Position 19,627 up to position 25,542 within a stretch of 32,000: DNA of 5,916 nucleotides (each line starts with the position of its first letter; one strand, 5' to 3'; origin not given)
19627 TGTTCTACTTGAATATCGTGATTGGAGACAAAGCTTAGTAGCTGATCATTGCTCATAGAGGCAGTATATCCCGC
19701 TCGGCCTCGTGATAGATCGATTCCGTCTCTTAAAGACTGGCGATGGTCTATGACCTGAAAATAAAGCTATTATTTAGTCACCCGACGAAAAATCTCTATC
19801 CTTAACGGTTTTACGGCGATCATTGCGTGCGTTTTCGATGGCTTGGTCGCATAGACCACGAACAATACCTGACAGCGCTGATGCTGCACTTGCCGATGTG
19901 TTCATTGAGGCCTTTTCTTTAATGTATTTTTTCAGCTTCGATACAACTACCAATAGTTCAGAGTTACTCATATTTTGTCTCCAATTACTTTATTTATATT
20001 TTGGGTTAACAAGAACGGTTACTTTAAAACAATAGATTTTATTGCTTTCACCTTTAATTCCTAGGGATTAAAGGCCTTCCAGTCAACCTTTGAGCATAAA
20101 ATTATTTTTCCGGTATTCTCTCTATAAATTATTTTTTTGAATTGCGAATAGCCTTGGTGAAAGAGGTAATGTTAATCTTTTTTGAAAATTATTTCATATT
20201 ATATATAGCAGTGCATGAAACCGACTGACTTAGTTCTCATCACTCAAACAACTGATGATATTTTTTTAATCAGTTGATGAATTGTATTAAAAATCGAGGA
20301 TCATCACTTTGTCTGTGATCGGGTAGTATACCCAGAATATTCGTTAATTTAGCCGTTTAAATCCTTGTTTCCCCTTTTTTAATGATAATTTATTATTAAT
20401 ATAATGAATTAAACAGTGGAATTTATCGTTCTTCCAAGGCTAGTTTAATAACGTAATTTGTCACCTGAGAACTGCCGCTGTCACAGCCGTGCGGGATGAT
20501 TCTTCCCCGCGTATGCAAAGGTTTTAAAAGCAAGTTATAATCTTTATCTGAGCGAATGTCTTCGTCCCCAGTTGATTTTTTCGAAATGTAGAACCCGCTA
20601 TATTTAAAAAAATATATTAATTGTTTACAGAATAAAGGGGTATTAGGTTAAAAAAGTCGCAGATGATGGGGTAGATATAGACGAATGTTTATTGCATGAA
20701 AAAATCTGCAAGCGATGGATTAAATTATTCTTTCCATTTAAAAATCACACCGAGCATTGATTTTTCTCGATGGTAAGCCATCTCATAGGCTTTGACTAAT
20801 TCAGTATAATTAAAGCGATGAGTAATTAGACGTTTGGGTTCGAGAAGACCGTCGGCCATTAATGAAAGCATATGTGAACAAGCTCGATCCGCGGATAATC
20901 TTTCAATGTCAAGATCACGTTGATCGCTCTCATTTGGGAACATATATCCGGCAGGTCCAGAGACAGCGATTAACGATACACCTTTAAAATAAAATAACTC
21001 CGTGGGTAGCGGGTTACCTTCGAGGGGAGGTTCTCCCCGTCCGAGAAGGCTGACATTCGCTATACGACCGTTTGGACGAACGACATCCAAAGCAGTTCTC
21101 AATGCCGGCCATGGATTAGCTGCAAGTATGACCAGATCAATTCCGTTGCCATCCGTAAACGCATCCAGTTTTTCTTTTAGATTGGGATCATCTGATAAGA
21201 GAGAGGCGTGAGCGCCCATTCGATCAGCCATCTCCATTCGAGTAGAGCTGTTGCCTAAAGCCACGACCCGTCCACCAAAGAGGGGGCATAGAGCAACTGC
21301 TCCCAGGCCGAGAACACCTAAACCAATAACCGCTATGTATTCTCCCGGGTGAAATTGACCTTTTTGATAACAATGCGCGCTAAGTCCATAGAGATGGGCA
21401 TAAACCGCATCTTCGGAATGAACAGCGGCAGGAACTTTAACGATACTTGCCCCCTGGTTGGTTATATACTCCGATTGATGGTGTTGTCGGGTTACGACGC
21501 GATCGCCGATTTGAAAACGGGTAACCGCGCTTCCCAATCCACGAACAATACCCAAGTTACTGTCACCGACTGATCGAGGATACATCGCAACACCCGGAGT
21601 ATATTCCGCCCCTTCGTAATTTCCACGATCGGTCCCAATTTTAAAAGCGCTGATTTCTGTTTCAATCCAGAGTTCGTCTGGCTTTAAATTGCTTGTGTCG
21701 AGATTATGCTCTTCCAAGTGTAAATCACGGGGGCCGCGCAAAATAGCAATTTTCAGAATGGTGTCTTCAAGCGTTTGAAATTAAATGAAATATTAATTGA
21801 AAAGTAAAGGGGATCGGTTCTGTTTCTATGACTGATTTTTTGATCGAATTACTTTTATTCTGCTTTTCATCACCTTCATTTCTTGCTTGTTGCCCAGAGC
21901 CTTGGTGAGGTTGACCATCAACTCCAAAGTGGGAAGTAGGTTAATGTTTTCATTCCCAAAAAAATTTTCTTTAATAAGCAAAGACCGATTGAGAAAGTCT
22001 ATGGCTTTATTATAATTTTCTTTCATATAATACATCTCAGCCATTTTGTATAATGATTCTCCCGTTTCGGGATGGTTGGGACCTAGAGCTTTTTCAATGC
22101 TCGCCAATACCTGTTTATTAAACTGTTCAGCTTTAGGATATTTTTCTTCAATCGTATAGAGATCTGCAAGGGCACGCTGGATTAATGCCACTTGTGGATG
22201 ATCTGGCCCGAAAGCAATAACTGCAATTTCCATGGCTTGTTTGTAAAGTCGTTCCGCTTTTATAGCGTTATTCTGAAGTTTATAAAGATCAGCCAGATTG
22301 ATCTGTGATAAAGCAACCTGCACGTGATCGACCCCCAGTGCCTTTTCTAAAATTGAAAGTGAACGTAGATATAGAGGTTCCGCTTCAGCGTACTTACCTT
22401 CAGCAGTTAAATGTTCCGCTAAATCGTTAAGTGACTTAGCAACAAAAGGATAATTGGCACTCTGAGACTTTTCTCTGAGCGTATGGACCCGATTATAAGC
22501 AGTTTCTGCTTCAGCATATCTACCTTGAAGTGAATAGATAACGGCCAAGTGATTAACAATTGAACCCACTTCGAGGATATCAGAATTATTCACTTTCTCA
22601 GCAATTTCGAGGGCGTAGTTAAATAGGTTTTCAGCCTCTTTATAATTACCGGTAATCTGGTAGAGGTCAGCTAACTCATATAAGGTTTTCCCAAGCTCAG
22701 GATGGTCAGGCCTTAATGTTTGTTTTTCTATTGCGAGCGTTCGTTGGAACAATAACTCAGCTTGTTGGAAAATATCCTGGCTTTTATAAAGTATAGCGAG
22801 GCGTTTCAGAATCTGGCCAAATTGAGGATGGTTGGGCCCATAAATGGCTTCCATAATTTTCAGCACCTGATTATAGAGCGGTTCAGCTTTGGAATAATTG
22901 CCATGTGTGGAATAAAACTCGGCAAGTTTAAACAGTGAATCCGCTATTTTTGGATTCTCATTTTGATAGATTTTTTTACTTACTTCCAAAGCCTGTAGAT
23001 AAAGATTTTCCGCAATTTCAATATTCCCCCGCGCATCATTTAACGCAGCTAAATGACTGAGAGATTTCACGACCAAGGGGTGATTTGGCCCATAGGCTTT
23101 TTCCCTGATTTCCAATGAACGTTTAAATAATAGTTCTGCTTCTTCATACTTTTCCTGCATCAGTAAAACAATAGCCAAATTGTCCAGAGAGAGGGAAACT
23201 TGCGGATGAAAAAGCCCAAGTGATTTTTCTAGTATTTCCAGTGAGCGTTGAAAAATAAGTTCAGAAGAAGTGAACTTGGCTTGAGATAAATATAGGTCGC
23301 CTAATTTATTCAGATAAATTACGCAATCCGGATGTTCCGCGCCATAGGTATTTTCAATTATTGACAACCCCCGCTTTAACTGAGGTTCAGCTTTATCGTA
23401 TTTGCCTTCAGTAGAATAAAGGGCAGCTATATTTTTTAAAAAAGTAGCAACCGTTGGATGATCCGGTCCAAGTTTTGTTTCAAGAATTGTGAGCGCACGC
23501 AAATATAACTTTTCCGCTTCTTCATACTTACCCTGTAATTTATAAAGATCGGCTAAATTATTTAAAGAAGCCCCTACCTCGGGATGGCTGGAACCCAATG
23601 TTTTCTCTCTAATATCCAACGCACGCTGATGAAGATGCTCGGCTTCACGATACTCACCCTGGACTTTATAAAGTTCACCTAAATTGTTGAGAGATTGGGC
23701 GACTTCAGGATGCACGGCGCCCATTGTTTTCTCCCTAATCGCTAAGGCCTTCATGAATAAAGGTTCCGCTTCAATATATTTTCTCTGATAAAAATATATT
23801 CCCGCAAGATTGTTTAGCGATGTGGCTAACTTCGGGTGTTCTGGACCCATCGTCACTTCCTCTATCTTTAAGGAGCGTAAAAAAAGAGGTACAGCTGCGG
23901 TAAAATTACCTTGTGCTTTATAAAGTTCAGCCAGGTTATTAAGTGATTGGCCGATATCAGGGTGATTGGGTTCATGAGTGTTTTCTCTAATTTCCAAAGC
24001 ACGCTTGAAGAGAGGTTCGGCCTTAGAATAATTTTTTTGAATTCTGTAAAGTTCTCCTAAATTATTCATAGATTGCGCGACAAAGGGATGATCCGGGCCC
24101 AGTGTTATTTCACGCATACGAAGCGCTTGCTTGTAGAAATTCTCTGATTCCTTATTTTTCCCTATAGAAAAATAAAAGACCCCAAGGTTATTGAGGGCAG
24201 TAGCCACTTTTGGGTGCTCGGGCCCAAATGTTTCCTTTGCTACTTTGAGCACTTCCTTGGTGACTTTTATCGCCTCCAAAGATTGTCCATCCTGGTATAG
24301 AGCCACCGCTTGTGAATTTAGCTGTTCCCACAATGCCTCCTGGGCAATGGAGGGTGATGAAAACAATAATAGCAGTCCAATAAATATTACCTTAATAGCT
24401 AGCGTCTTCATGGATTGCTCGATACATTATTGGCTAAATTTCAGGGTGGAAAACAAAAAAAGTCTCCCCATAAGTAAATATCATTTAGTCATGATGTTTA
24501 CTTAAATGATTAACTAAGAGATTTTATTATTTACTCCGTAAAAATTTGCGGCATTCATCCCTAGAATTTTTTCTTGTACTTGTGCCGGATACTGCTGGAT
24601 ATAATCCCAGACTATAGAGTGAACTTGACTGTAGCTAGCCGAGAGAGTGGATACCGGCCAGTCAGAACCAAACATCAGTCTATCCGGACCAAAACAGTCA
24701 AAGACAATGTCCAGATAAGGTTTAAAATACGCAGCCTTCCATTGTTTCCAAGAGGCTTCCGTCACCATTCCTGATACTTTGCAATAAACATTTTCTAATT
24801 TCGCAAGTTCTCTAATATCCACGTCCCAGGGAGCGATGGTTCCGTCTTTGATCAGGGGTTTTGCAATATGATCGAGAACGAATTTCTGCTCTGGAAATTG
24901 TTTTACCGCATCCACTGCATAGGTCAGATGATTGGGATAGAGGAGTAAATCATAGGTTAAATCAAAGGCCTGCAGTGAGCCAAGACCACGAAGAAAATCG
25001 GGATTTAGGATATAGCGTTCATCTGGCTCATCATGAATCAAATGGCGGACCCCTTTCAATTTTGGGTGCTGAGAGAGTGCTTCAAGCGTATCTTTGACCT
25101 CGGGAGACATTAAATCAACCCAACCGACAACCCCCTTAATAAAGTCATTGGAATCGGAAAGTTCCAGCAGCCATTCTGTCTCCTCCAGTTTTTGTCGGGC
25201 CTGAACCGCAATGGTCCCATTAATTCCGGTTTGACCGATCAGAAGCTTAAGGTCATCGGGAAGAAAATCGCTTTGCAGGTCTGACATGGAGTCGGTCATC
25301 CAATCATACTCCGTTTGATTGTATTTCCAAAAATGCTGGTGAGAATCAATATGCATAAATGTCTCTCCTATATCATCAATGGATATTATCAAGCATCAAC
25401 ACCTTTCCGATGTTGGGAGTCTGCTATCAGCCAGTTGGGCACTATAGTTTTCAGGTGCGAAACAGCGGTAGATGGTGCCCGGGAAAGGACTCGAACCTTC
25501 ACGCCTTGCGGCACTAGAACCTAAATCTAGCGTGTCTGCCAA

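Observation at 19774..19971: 65-aa histone-fold gene: a bacterial histone (HBb/Bd0055-like)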

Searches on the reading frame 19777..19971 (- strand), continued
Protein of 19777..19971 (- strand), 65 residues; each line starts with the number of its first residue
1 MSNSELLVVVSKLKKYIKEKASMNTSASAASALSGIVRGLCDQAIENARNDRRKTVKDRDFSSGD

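Call 59: search_protein_families(library=phrogs, proteins=[window:19777-19971:-], max_evalue=1)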
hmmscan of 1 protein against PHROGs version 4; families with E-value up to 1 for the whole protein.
seq(65 aa): 2 families
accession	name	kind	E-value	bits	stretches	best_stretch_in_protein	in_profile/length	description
phrog_25849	-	unknown function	0.026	14.1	1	8-57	462-510/544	-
phrog_37920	-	DNA, RNA and nucleotide metabolism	0.2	11.9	1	2-61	185-243/245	HTH DNA binding protein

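Call 60: find_related_loci(query=A1, collection=viral_contigs, flank=3000)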
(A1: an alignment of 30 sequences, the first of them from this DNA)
Query A1 (65 aa) in viral_contigs; peptide patterns used: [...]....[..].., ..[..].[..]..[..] (x = any residue, [..] = any of these).
113 stretches matched a pattern, but none encodes a relative of the query by tblastn (E <= 1e-3).
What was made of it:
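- There are no viral relatives (calls 59 and 60).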

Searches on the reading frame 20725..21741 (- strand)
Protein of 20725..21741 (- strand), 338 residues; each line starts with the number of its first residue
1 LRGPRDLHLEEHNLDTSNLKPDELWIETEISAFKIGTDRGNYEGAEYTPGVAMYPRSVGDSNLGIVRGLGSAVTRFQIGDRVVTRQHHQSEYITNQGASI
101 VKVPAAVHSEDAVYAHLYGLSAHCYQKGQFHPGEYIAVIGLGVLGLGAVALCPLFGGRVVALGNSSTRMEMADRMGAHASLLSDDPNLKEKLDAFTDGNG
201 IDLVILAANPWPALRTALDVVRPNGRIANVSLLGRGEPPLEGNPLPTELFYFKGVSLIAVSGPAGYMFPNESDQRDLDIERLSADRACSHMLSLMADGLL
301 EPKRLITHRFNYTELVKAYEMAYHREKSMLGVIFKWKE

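Call 37: search_protein_families(library=pfam, proteins=[window:20725-21741:-], max_evalue=0.001)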
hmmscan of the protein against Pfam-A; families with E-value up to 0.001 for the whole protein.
window:20725-21741:- (338 aa): 2 families
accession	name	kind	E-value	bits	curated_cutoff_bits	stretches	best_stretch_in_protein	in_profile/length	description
PF00107.32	ADH_zinc_N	-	6e-15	55.8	31.8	1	144-264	2-116/129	Zinc-binding dehydrogenase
PF08240.17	ADH_N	-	3.3e-05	24.5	23.5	1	23-92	4-71/104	Alcohol dehydrogenase GroES-like domain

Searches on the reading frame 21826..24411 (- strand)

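Call 38: search_protein_families(library=pfam, proteins=[window:21826-24411:-], max_evalue=0.001)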
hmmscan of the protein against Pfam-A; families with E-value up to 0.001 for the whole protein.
window:21826-24411:- (861 aa): 26 families (the best 25 are shown)
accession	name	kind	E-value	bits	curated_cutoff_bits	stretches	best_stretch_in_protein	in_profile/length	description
PF13424.12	TPR_12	-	8.9e-218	705.6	30.1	16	237-311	2-76/77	Tetratricopeptide repeat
PF13374.12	TPR_10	-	1.1e-171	553.2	27.5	13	237-278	1-42/42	Tetratricopeptide repeat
PF24885.1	TPR_NPHP3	-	1.6e-156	519.2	100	11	131-229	118-216/239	Nephrocystin-3 TPR domain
PF00515.34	TPR_1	-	6.1e-69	225.7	27.8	4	112-144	1-33/34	Tetratricopeptide repeat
PF07719.23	TPR_2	-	3e-62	202.1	27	3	282-309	3-30/34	Tetratricopeptide repeat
PF13176.12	TPR_7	-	6e-57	185.3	27.9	1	282-314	1-33/36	Tetratricopeptide repeat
PF13181.12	TPR_8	-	1.4e-40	134.4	25.7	1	112-144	1-33/34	Tetratricopeptide repeat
PF13432.12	TPR_16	-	3.1e-39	133.4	32.7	0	251-308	10-59/65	Tetratricopeptide repeat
PF17874.7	TPR_MalT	-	1.1e-37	130.5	45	4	453-607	45-194/336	MalT-like TPR region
PF13431.12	TPR_17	-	2.1e-29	99.8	24.4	0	277-300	10-33/34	Tetratricopeptide repeat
PF13428.12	TPR_14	-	2e-24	84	23.5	0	285-309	6-30/44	Tetratricopeptide repeat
PF14559.12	TPR_19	-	1.7e-22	80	25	0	125-176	4-47/68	Tetratricopeptide repeat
PF07721.20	TPR_4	-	2.8e-13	49.5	27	0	622-638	7-23/26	Tetratricopeptide repeat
PF14938.12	SNAP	-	2.1e-09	37.7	25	0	241-343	38-136/282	Soluble NSF attachment protein, SNAP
PF04910.20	Tcf25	-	2.5e-09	37.2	24.2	0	103-150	30-77/337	Transcriptional repressor TCF25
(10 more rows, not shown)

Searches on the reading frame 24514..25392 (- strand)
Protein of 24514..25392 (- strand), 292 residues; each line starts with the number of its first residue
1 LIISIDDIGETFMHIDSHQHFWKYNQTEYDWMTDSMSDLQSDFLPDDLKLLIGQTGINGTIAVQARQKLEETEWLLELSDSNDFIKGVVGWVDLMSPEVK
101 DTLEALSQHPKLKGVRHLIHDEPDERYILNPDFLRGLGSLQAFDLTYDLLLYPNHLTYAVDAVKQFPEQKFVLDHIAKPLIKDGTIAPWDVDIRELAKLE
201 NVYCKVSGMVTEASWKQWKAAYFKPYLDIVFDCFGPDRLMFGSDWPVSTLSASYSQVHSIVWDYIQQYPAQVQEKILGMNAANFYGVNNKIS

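Call 37: search_protein_families(library=pfam, proteins=[window:24514-25392:-], max_evalue=0.001)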
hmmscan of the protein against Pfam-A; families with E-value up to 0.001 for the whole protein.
window:24514-25392:- (292 aa): 1 family
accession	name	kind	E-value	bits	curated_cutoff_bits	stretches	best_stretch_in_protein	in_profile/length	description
PF04909.20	Amidohydro_2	-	7.6e-48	164.2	26.4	1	15-286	1-288/289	Amidohydrolase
